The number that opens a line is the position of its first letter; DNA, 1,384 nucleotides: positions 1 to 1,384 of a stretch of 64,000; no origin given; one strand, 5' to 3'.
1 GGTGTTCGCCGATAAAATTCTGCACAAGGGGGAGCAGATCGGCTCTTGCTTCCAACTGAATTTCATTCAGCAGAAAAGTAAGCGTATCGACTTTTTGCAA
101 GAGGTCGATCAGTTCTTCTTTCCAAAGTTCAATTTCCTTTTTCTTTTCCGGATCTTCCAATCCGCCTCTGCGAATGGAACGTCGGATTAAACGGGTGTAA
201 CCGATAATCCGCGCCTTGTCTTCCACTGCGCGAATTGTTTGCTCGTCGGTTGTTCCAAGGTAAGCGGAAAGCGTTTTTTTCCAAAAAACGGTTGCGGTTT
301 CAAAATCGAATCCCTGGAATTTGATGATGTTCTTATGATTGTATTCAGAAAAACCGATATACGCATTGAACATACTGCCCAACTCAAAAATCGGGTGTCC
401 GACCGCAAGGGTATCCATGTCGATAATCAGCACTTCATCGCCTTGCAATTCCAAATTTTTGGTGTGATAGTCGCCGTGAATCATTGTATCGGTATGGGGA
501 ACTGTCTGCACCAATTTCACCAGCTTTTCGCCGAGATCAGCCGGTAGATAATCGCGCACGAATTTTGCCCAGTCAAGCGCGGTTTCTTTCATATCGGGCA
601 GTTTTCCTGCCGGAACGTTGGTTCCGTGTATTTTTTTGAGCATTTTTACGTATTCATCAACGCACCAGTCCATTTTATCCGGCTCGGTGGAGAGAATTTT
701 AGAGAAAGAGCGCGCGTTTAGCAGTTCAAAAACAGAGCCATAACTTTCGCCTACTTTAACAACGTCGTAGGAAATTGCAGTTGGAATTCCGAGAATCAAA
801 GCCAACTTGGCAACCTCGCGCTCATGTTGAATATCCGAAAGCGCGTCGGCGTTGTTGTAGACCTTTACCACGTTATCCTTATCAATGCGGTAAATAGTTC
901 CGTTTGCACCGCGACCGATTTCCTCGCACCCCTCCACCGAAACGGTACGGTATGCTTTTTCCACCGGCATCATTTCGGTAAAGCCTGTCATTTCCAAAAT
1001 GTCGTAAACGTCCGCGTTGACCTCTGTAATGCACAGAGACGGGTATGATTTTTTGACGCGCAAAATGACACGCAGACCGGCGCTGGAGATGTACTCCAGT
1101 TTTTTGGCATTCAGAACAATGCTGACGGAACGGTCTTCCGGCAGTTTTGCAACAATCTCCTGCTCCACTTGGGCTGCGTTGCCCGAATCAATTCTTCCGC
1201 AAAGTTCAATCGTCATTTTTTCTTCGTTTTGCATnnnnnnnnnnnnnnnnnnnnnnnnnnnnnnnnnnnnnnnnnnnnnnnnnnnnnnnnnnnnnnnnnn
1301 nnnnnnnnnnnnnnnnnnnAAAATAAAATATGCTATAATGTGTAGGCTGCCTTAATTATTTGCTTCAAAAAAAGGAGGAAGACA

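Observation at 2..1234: STAS domain covalently fused to an APH/choline-kinase-fold kinase: a candidate non-GHKL kinase for the neighbouring STAS/PP2C module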

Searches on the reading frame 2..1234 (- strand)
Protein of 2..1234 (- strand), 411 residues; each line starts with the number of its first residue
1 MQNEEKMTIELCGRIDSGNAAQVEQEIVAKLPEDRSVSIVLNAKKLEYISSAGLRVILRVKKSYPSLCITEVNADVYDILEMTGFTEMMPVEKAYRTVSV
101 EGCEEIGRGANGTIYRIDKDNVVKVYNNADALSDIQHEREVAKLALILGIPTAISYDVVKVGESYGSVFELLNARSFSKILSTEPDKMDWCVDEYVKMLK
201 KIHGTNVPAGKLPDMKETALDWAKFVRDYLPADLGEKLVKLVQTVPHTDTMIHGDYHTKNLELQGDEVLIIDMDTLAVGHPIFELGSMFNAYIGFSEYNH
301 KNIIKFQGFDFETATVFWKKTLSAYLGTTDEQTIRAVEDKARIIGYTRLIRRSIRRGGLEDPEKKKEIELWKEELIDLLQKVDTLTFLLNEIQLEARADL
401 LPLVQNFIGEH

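Call 6: search_protein_families(library=pfam, proteins=[window:2-1234:-], max_evalue=0.01)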
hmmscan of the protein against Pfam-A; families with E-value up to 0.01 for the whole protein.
window:2-1234:- (411 aa): 3 families
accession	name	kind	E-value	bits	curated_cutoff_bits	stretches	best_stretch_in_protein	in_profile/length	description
PF01636.29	APH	-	1.4e-14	54.9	23.2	1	103-291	2-212/239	Phosphotransferase enzyme family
PF01740.26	STAS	-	2.3e-11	43.8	22.6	1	7-93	11-101/106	STAS domain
PF13466.11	STAS_2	-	0.0012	19.4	29.2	1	9-63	1-53/80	STAS domain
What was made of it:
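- On APH / choline-kinase-like phosphotransferases (PF01636): 54.9 bits against a cut-off of 23.2 (call 6).
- Checked: Pfam finds STAS at aa 7–93 (E 2.3e-11) and APH PF01636 at aa 103–291 (E 1.4e-14) (call 6).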

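Call 7: search_protein_families(library=ncbifam, proteins=[window:2-1234:-], max_evalue=0.01)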
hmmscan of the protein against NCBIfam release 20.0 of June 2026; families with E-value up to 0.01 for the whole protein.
window:2-1234:- (411 aa): 9 families
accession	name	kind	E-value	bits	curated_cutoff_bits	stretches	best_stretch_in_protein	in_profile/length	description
TIGR02172.1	Fb_sc_TIGR02172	paralog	4.6e-31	108.4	228.2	1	104-299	7-203/226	TIGR02172 family protein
TIGR00377.1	ant_ant_sig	superfamily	2.6e-15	56.2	53.45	1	2-94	9-105/108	anti-sigma factor antagonist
TIGR02886.1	spore_II_AA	equivalog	1.8e-09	37.5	114.75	1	3-94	6-101/106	anti-sigma F factor antagonist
TIGR02906.1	spore_CotS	subfamily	2.1e-05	23.6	172.7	1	239-300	178-240/314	CotS family spore coat protein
NF011462.0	PRK14879.1-3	equivalog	0.00058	19.7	174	0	224-273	77-125/192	Kae1-associated kinase Bud32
TIGR03724.2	arch_bud32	equivalog_domain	0.0015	18.1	125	1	247-273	102-128/193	KEOPS complex kinase/ATPase Bud32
NF053880.1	SprCtKinCotIBac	equivalog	0.0055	15.7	550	1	237-294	193-251/328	spore coat kinase CotI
NF011460.0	PRK14879.1-1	equivalog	0.0087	15.2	199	0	233-273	113-154/232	Kae1-associated kinase Bud32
TIGR01767.2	MTRK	equivalog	0.0097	15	275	0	247-334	224-316/401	S-methyl-5-thioribose kinase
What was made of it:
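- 956..1216 (-): STAS domain, aa 7–93. The predicted phospho-acceptor Ser51 is the codon at 1082–1084. Pfam STAS E 2.3e-11 and NCBIfam anti-sigma factor antagonist E 2.6e-15 (calls 6, 7).
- On NCBIfam TIGR02172 family: 108.4 bits against a cut-off of 228.2 (call 7).
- Closest known: APH / choline-kinase-like small-molecule kinases. Different: Scores 108 bits on TIGR02172, below its 228-bit cut-off (call 7).
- Weak NCBIfam matches name spore-coat kinases of the CotS and CotI families (call 7), which may act on proteins.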

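Call 8: find_homologous_proteins(query=window:2-1234:-, max_evalue=0.00001)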
Query window:2-1234:- (411 aa): 8000 proteins with E <= 0.00001 among 8000 candidates; the best 120 are listed.
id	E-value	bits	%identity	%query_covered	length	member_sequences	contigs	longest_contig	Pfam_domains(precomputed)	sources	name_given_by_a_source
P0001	1.2e-270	915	100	100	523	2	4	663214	PF01740.27,PF13581.13,PF01636.30,PF13466.13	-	-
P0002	1.8e-219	747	81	100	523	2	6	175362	PF01740.27,PF13581.13,PF01636.30,PF13466.13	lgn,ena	-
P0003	1.7e-217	740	79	100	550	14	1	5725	PF01740.27,PF13581.13,PF01636.30,PF13466.13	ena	-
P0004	1.7e-207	707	78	100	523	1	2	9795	PF01740.27,PF13581.13,PF01636.30,PF13466.13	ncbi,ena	-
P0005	5.1e-206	702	75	100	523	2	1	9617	PF01740.27,PF13581.13,PF01636.30,PF13466.13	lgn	-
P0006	7.3e-198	675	74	99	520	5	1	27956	PF01740.27,PF13581.13,PF01636.30,PF13466.13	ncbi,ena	-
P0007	7.8e-198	675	74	99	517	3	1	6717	PF01740.27,PF13581.13,PF01636.30,PF13466.13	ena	-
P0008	8.8e-197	672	74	99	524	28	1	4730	PF01740.27,PF13581.13,PF01636.30,PF13466.13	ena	-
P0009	2.8e-196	670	75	99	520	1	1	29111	PF01740.27,PF13581.13,PF01636.30,PF13466.13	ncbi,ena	-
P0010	9.7e-196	668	74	100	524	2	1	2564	PF01740.27,PF13581.13,PF01636.30,PF13466.13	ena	-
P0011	1.4e-195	668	74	98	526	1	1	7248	PF01740.27,PF13581.13,PF01636.30,PF13466.13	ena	-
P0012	5.4e-195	666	72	99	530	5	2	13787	PF01740.27,PF13581.13,PF01636.30,PF13466.13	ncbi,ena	-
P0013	7.9e-195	665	75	99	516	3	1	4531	PF01740.27,PF13581.13,PF01636.30,PF13466.13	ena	-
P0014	8.4e-195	665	73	99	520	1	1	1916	PF01740.27,PF13581.13,PF01636.30,PF13466.13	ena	-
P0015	3.1e-194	664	73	100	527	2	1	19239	PF01740.27,PF13581.13,PF01636.30,PF13466.13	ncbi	-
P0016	3.9e-194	663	72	100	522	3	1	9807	PF01740.27,PF13581.13,PF01636.30,PF13466.13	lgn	-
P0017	4.2e-194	663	73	100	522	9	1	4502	PF01740.27,PF13581.13,PF01636.30,PF13466.13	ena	-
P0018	4.9e-194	663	73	99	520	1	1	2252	PF01740.27,PF13581.13,PF01636.30,PF13466.13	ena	-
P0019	5.0e-194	663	72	100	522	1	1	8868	PF01740.27,PF13581.13,PF01636.30,PF13466.13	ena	-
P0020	5.6e-194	663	73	99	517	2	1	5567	PF01740.27,PF13581.13,PF01636.30,PF13466.13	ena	-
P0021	6.7e-194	662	73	99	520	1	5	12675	PF01740.27,PF13581.13,PF01636.30,PF13466.13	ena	-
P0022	6.9e-194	662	71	100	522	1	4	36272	PF01740.27,PF13581.13,PF01636.30,PF13466.13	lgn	-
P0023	9.2e-194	662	73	100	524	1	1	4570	PF01740.27,PF13581.13,PF01636.30,PF13466.13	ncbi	-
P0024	9.6e-194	662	73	99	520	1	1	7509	PF01740.27,PF13581.13,PF01636.30,PF13466.13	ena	-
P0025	1.0e-193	662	73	99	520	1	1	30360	PF01740.27,PF13581.13,PF01636.30,PF13466.13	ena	-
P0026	1.4e-193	661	72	99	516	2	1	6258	PF01740.27,PF13581.13,PF01636.30,PF13466.13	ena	-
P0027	1.5e-193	661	74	99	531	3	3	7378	PF01740.27,PF13581.13,PF01636.30,PF13466.13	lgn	-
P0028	1.5e-193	661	74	99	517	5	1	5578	PF01740.27,PF13581.13,PF01636.30,PF13466.13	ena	-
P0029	1.6e-193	661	73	99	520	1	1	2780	PF01740.27,PF13581.13,PF01636.30,PF13466.13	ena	-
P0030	1.7e-193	661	73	99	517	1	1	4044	PF01740.27,PF13581.13,PF01636.30,PF13466.13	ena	-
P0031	2.1e-193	661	74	99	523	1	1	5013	PF01740.27,PF13581.13,PF01636.30,PF13466.13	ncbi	ncbi:MAG: anti-sigma factor antagonist, partial [Acutalibacteraceae bacterium]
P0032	2.3e-193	661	74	99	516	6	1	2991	PF01740.27,PF13581.13,PF01636.30,PF13466.13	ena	-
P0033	2.3e-193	661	74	98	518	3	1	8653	PF01740.27,PF13581.13,PF01636.30,PF13466.13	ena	-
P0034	2.6e-193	660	73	99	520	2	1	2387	PF01740.27,PF13581.13,PF01636.30,PF13466.13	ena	-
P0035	4.1e-193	660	73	98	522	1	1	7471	PF01740.27,PF13581.13,PF01636.30,PF13466.13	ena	-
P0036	4.6e-193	660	72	100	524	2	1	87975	PF01740.27,PF13581.13,PF01636.30,PF13466.13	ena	-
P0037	9.0e-193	659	74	100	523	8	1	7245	PF01740.27,PF13581.13,PF01636.30,PF13466.13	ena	-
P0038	9.9e-193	659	74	99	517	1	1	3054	PF01740.27,PF13581.13,PF01636.30,PF13466.13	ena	-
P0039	1.2e-192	658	73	99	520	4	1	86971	PF01740.27,PF13581.13,PF01636.30,PF13466.13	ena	-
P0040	1.4e-192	658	75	98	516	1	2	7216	PF01740.27,PF13581.13,PF01636.30,PF13466.13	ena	-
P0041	1.5e-192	658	74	97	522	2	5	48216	PF01740.27,PF13581.13,PF01636.30,PF13466.13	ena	-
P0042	1.7e-192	658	71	100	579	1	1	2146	PF01740.27,PF13581.13,PF01636.30,PF13466.13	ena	-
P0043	1.9e-192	658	73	100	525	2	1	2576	PF01740.27,PF13581.13,PF01636.30,PF13466.13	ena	-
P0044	2.0e-192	658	72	100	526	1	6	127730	PF01740.27,PF13581.13,PF01636.30,PF13466.13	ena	-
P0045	2.3e-192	657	73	99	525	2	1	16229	PF01740.27,PF13581.13,PF01636.30,PF13466.13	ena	-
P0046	2.3e-192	657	72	99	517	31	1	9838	PF01740.27,PF13581.13,PF01636.30,PF13466.13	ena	-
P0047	7.5e-192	656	72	99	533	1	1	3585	PF01740.27,PF13581.13,PF01636.30,PF13466.13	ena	-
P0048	8.5e-192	655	73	100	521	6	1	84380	PF01740.27,PF13581.13,PF01636.30,PF13466.13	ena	-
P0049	9.0e-192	655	73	98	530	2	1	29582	PF01740.27,PF13581.13,PF01636.30,PF13466.13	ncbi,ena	-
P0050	1.1e-191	655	74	98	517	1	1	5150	PF01740.27,PF13581.13,PF01636.30,PF13466.13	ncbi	-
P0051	1.6e-191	655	74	100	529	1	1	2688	PF01740.27,PF13581.13,PF01636.30,PF13466.13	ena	-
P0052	1.6e-191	655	72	98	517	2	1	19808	PF01740.27,PF13581.13,PF01636.30,PF13466.13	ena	-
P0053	2.0e-191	654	73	98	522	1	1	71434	PF01740.27,PF13581.13,PF01636.30,PF13466.13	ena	-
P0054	2.0e-191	654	71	99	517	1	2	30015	PF01740.27,PF13581.13,PF01636.30,PF13466.13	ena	-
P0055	2.5e-191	654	72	98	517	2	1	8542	PF01740.27,PF13581.13,PF01636.30,PF13466.13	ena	-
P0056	3.5e-191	653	74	99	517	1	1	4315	PF01740.27,PF13581.13,PF01636.30,PF13466.13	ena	-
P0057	3.5e-191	653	72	99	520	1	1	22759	PF01740.27,PF13581.13,PF01636.30,PF13466.13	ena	-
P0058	4.4e-191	653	72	100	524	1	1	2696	PF01740.27,PF13581.13,PF01636.30,PF13466.13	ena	-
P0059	4.5e-191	653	72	99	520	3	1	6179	PF01740.27,PF13581.13,PF01636.30,PF13466.13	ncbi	-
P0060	4.7e-191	653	72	100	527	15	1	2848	PF01740.27,PF13581.13,PF01636.30,PF13466.13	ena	-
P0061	5.2e-191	653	73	98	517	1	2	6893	PF01740.27,PF13581.13,PF01636.30,PF13466.13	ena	-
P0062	6.4e-191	653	72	98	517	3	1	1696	PF01740.27,PF13581.13,PF01636.30,PF13466.13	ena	-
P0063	7.3e-191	652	72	99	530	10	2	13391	PF01740.27,PF13581.13,PF01636.30,PF13466.13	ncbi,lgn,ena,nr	ncbi:MAG: anti-sigma factor antagonist [Clostridia bacterium]|nr:anti-sigma factor antagonist [Clost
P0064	7.7e-191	652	73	98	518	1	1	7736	PF01740.27,PF13581.13,PF01636.30,PF13466.13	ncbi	-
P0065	8.3e-191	652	71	100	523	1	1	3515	PF01740.27,PF13581.13,PF01636.30,PF13466.13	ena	-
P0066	9.9e-191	652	72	100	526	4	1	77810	PF01740.27,PF13581.13,PF01636.30,PF13466.13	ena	-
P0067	1.1e-190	652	73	98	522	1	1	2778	PF01740.27,PF13581.13,PF01636.30,PF13466.13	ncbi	-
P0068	1.1e-190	652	73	98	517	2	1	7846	PF01740.27,PF13581.13,PF01636.30,PF13466.13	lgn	-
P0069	1.3e-190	652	73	99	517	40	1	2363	PF01740.27,PF13581.13,PF01636.30,PF13466.13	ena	-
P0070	1.6e-190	651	72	99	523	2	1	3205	PF01740.27,PF13581.13,PF01636.30,PF13466.13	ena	-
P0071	1.7e-190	651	73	98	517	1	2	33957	PF01740.27,PF13581.13,PF01636.30,PF13466.13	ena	-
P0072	1.8e-190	651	71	99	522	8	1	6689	PF01740.27,PF13581.13,PF01636.30,PF13466.13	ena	-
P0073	1.8e-190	651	71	99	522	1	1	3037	PF01740.27,PF13581.13,PF01636.30,PF13466.13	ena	-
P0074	1.9e-190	651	73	98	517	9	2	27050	PF01740.27,PF13581.13,PF01636.30,PF13466.13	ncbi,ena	-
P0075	2.1e-190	651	72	99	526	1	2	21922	PF01740.27,PF13581.13,PF01636.30,PF13466.13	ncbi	-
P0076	2.1e-190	651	71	100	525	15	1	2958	PF01740.27,PF13581.13,PF01636.30,PF13466.13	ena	-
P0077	2.3e-190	651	73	99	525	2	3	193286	PF01740.27,PF13581.13,PF01636.30,PF13466.13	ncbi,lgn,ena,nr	ncbi:MAG: anti-sigma factor antagonist [Clostridia bacterium]|nr:anti-sigma factor antagonist [Clost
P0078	2.4e-190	651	72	98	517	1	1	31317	PF01740.27,PF13581.13,PF01636.30,PF13466.13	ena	-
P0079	3.1e-190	650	73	99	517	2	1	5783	PF01740.27,PF13581.13,PF01636.30,PF13466.13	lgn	-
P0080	3.4e-190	650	71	99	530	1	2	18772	PF01740.27,PF13581.13,PF01636.30,PF13466.13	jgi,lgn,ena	-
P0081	4.1e-190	650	71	99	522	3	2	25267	PF01740.27,PF13581.13,PF01636.30,PF13466.13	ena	-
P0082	4.1e-190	650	73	99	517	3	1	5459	PF01740.27,PF13581.13,PF01636.30,PF13466.13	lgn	-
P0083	4.9e-190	650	73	99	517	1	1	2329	PF01740.27,PF13581.13,PF01636.30,PF13466.13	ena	-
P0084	6.2e-190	649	72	99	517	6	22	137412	PF01740.27,PF13581.13,PF01636.30,PF13466.13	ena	-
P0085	6.6e-190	649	71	99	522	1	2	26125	PF01740.27,PF13581.13,PF01636.30,PF13466.13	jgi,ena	-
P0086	7.2e-190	649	71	99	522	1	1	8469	PF01740.27,PF13581.13,PF01636.30,PF13466.13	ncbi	-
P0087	8.2e-190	649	75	96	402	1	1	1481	PF01740.27,PF01636.30,PF13466.13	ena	-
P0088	8.7e-190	649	70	100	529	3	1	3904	PF01740.27,PF13581.13,PF01636.30,PF13466.13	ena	-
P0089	1.1e-189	649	71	99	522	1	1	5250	PF01740.27,PF13581.13,PF01636.30,PF13466.13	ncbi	-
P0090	1.1e-189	649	72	99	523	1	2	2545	PF01740.27,PF13581.13,PF01636.30,PF13466.13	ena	-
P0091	1.1e-189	649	71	100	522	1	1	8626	PF01740.27,PF13581.13,PF01636.30,PF13466.13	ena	-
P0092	1.2e-189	648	72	99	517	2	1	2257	PF01740.27,PF13581.13,PF01636.30,PF13466.13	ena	-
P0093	1.3e-189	648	71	98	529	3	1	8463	PF01740.27,PF13581.13,PF01636.30,PF13466.13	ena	-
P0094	1.3e-189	648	72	98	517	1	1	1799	PF01740.27,PF13581.13,PF01636.30,PF13466.13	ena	-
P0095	1.3e-189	648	73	98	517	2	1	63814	PF01740.27,PF13581.13,PF01636.30,PF13466.13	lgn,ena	-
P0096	1.5e-189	648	72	93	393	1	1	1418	PF01740.27,PF01636.30,PF13466.13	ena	-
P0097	1.5e-189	648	71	100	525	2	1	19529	PF01740.27,PF13581.13,PF01636.30,PF13466.13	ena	-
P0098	1.7e-189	648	73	98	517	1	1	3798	PF01740.27,PF13581.13,PF01636.30,PF13466.13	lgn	-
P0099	1.8e-189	648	70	100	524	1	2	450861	PF01740.27,PF13581.13,PF01636.30,PF13466.13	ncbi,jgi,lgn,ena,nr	ncbi:MAG: STAS domain-containing protein [Ruminococcaceae bacterium]|nr:STAS domain-containing prote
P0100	1.9e-189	648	72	99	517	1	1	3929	PF01740.27,PF13581.13,PF01636.30,PF13466.13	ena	-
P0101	2.0e-189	648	72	99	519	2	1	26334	PF01740.27,PF13581.13,PF01636.30,PF13466.13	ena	-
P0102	2.0e-189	648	70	100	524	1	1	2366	PF01740.27,PF13581.13,PF01636.30,PF13466.13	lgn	-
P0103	2.1e-189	648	73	98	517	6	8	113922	PF01740.27,PF13581.13,PF01636.30,PF13466.13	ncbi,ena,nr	ncbi:MAG: ATP-binding protein [Oscillospiraceae bacterium]|nr:ATP-binding protein [Oscillospiraceae 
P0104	2.5e-189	647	72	99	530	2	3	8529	PF01740.27,PF13581.13,PF01636.30,PF13466.13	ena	-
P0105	2.6e-189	647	72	99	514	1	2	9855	PF01740.27,PF13581.13,PF01636.30,PF13466.13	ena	-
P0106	2.6e-189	647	72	99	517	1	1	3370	PF01740.27,PF13581.13,PF01636.30,PF13466.13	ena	-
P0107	2.8e-189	647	72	98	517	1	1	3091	PF01740.27,PF13581.13,PF01636.30,PF13466.13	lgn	-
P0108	2.9e-189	647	72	99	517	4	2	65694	PF01740.27,PF13581.13,PF01636.30,PF13466.13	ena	-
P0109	3.2e-189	647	70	99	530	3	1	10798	PF01740.27,PF13581.13,PF01636.30,PF13466.13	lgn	-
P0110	3.6e-189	647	72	99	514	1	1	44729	PF01740.27,PF13581.13,PF01636.30,PF13466.13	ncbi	-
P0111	3.6e-189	647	71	99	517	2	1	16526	PF01740.27,PF13581.13,PF01636.30,PF13466.13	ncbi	-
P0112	3.7e-189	647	72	99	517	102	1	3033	PF01740.27,PF13581.13,PF01636.30,PF13466.13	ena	-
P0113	3.8e-189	647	73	99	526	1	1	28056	PF01740.27,PF13581.13,PF01636.30,PF13466.13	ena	-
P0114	4.0e-189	647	71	99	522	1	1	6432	PF01740.27,PF13581.13,PF01636.30,PF13466.13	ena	-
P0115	4.1e-189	647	72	98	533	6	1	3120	PF01740.27,PF13581.13,PF01636.30,PF13466.13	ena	-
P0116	4.4e-189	647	71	99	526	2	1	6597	PF01740.27,PF13581.13,PF01636.30,PF13466.13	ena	-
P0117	5.1e-189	646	72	98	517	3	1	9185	PF01740.27,PF13581.13,PF01636.30,PF13466.13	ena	-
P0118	5.1e-189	646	70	100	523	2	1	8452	PF01740.27,PF13581.13,PF01636.30,PF13466.13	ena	-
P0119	5.5e-189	646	71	99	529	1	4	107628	PF01740.27,PF13581.13,PF01636.30,PF13466.13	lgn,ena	-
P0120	5.9e-189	646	72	98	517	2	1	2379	PF01740.27,PF13581.13,PF01636.30,PF13466.13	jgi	jgi:uncharacterized protein (TIGR02172 family)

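Call 10: search_protein_families(library=pfam, proteins=[P0001, P0099], max_evalue=0.01)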
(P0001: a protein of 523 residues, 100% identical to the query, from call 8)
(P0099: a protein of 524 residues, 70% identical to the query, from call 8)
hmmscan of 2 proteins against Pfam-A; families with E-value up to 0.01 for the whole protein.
P0001 (523 aa): 5 families
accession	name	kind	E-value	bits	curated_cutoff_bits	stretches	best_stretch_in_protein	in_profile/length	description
PF13581.12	HATPase_c_2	-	9.2e-23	81.1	27.4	1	395-521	2-127/127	Histidine kinase-like ATPase domain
PF01636.29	APH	-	2.3e-14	54.2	23.2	1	103-291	2-212/239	Phosphotransferase enzyme family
PF01740.26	STAS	-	4e-11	43.1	22.6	1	7-93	11-101/106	STAS domain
PF09893.14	DUF2120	-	0.00052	20.5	25.3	0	364-452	53-134/136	Uncharacterized protein conserved in archaea (DUF2120)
PF13466.11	STAS_2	-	0.0017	18.9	29.2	1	9-63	1-53/80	STAS domain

P0099 (524 aa): 4 families
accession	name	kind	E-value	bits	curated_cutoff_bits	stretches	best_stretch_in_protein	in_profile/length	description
PF13581.12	HATPase_c_2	-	8.2e-24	84.5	27.4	1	397-522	3-127/127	Histidine kinase-like ATPase domain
PF01636.29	APH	-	8.5e-15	55.6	23.2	1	104-294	2-214/239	Phosphotransferase enzyme family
PF01740.26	STAS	-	1.9e-13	50.5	22.6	1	6-94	9-101/106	STAS domain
PF13466.11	STAS_2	-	1.6e-10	41.4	29.2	1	10-86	1-79/80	STAS domain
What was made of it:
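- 2..52 (-): First 17 residues (aa 395–411) of the C-terminal RsbW/SpoIIAB-type GHKL kinase domain (HATPase_c_2, aa 395–521). The rest is outside the window. Pfam HATPase_c_2 E 9.2e-23 on P0001 (call 10).
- On RsbW/SpoIIAB-type GHKL serine kinases (HATPase_c_2, PF13581): 81.1 bits against a cut-off of 27.4, at aa 395–521 of P0001 (call 10).
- On Hanks-type (eukaryotic-like) Ser/Thr protein kinases: No Pkinase hit at E ≤ 0.01 (calls 6, 10).
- There is no Pkinase (Hanks-type) Pfam hit (calls 6, 10).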

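Call 12: find_encoding_contigs(protein=P0001, flank=10000, max_places=4)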
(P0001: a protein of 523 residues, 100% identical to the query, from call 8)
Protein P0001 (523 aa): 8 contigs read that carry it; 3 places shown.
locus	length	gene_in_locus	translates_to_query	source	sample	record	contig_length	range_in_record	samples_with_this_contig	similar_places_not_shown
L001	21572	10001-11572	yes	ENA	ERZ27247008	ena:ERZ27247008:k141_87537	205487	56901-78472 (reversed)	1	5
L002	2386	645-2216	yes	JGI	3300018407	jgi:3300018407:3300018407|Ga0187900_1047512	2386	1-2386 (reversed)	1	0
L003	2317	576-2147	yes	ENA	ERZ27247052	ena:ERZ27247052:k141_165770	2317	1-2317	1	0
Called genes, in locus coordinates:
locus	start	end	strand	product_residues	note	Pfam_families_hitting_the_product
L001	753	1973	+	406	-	PF01590:GAF, PF13185:GAF_2, PF13492:GAF_3, PF00005:ABC_tran, PF02463:SMC_N (faint)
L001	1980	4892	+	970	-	PF12704:MacB_PCD, PF02687:FtsX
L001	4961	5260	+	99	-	PF01740:STAS, PF13466:STAS_2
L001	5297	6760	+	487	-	PF07228:SpoIIE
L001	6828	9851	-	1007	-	PF00122:E1-E2_ATPase, PF00702:Hydrolase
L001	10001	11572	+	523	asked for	PF01740:STAS, PF13466:STAS_2 (weak), PF01636:APH, PF13581:HATPase_c_2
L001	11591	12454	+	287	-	PF02811:PHP (weak)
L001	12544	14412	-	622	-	PF00884:Sulfatase, PF01663:Phosphodiest, PF07953:Toxin_R_bind_N, PF13385:Laminin_G_3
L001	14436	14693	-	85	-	PF13385:Laminin_G_3 (weak)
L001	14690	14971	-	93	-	-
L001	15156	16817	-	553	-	PF01663:Phosphodiest, PF00884:Sulfatase (weak)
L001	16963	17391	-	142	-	PF13291:ACT_4 (faint), PF19571:ACT_8, PF22629:ACT_AHAS_ss (faint), PF13840:ACT_7 (faint), PF01842:ACT (weak)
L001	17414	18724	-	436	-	PF00501:AMP-binding, PF04443:LuxE (faint), PF14535:AMP-binding_C_2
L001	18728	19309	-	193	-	PF01558:POR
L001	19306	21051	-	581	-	PF01855:POR_N, PF00037:Fer4 (faint), PF12837:Fer4_6 (faint), PF02775:TPP_enzyme_C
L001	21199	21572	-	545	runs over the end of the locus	PF00501:AMP-binding, PF13193:AMP-binding_C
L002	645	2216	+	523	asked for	PF01740:STAS, PF13466:STAS_2 (weak), PF01636:APH, PF13581:HATPase_c_2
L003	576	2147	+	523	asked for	PF01740:STAS, PF13466:STAS_2 (weak), PF01636:APH, PF13581:HATPase_c_2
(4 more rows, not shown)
